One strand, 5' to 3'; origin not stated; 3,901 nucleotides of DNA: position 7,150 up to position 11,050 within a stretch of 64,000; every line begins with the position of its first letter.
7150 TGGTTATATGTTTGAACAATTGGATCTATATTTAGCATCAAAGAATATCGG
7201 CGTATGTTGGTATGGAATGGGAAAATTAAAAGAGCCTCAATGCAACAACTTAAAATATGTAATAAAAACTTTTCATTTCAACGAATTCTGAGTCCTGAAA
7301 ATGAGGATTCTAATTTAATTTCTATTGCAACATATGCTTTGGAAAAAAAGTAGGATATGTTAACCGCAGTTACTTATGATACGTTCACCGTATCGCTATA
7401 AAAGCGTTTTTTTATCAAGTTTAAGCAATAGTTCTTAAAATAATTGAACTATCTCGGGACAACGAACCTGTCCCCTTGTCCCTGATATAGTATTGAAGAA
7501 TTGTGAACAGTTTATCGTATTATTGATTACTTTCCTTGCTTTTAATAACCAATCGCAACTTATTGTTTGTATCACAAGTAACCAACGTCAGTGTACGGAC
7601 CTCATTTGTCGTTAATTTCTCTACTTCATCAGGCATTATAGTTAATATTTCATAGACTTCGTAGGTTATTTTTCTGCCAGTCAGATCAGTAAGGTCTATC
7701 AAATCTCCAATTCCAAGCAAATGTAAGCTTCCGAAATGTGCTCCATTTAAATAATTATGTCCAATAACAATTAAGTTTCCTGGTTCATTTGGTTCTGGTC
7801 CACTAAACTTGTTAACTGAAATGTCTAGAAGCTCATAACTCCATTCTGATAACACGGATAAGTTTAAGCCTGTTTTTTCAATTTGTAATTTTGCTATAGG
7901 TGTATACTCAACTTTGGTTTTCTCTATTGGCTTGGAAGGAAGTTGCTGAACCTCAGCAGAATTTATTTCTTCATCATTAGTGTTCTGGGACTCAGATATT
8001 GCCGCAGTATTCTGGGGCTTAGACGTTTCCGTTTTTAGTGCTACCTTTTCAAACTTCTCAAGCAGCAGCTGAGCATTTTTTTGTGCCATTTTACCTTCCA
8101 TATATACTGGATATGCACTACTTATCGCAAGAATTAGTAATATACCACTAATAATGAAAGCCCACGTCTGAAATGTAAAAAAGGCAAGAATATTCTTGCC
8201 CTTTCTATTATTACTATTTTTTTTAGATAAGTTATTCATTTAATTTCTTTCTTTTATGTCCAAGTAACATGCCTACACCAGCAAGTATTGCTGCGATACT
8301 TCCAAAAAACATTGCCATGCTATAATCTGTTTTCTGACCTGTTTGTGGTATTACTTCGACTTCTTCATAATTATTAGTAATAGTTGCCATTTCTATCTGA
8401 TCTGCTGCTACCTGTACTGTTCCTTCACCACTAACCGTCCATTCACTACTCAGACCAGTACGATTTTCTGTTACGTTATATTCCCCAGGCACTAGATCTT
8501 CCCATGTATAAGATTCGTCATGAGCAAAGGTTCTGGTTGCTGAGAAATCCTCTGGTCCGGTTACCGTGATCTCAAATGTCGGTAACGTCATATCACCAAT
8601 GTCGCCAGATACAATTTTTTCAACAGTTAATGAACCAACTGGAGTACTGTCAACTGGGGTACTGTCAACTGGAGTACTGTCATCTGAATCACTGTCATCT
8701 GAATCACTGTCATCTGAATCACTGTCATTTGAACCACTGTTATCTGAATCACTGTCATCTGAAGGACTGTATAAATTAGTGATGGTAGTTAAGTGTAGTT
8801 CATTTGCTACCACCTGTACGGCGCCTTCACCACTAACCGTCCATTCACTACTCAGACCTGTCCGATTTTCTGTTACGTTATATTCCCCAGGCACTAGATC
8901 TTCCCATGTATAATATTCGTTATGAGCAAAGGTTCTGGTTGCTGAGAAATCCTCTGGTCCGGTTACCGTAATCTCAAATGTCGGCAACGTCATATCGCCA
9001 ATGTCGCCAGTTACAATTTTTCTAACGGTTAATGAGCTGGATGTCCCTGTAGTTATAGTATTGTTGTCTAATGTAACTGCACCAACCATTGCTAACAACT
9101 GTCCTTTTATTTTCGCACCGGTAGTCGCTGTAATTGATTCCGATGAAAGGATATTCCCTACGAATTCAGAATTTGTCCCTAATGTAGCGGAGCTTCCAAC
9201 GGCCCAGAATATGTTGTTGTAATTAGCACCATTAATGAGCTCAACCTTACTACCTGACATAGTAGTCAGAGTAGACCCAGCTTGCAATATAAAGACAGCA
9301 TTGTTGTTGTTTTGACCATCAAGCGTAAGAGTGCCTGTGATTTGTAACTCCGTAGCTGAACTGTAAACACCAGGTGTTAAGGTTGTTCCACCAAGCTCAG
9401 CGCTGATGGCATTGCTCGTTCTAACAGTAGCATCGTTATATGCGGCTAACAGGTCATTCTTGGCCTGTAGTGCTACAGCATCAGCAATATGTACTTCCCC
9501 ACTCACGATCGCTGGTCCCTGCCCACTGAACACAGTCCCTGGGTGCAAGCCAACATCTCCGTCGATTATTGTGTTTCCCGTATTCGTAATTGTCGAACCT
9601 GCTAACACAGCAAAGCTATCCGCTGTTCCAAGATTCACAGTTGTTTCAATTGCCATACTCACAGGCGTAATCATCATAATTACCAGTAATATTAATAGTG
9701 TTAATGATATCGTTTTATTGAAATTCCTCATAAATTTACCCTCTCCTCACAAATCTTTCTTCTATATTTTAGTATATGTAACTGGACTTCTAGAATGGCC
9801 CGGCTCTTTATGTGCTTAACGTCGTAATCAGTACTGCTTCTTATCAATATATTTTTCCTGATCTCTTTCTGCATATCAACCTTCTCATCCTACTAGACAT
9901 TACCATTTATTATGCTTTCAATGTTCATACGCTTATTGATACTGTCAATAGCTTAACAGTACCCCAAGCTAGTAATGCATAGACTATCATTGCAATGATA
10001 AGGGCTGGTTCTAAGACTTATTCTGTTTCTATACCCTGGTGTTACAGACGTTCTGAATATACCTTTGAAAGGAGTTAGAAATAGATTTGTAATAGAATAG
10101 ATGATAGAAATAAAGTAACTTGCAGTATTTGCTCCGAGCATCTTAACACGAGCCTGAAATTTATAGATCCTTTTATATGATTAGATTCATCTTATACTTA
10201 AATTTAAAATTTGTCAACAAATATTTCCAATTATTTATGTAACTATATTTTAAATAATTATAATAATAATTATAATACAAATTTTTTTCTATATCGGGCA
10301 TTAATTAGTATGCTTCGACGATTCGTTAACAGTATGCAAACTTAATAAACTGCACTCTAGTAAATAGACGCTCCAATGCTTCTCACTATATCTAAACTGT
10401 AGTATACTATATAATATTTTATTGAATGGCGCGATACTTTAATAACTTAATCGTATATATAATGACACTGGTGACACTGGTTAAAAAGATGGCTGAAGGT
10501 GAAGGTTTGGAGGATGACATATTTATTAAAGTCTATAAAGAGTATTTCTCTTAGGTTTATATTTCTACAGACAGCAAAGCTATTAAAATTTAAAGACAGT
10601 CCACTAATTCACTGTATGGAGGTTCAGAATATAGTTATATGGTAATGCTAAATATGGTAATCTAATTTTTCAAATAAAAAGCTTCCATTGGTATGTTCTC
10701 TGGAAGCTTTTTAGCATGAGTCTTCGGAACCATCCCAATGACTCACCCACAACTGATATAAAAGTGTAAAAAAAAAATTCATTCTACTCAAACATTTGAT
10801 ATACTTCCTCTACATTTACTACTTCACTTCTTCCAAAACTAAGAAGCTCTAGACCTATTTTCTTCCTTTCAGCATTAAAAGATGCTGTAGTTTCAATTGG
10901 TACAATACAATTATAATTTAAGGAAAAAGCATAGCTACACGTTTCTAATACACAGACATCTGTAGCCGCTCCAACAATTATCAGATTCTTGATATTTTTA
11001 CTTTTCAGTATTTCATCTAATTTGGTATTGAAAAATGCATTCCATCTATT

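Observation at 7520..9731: Dedicated sortase plus ice-binding-like (DUF3494) adhesin with a non-canonical IPQTG sorting signal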

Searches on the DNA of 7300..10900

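Call 22: search_rna_families(source=window, start=7300, end=10900, threshold=evalue, max_evalue=1)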
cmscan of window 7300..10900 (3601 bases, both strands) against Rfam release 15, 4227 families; matches with E-value up to 1: 2.
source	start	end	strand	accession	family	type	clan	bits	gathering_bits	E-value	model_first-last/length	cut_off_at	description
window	8177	8247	-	RF02057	STnc40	Gene; sRNA;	-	23.4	45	0.73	1-70/70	no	Salmonella enterica sRNA STnc40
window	8095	8208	-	RF01730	Termite-leu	Cis-reg;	-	22.3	51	0.14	1-78/78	no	Termite-leu RNA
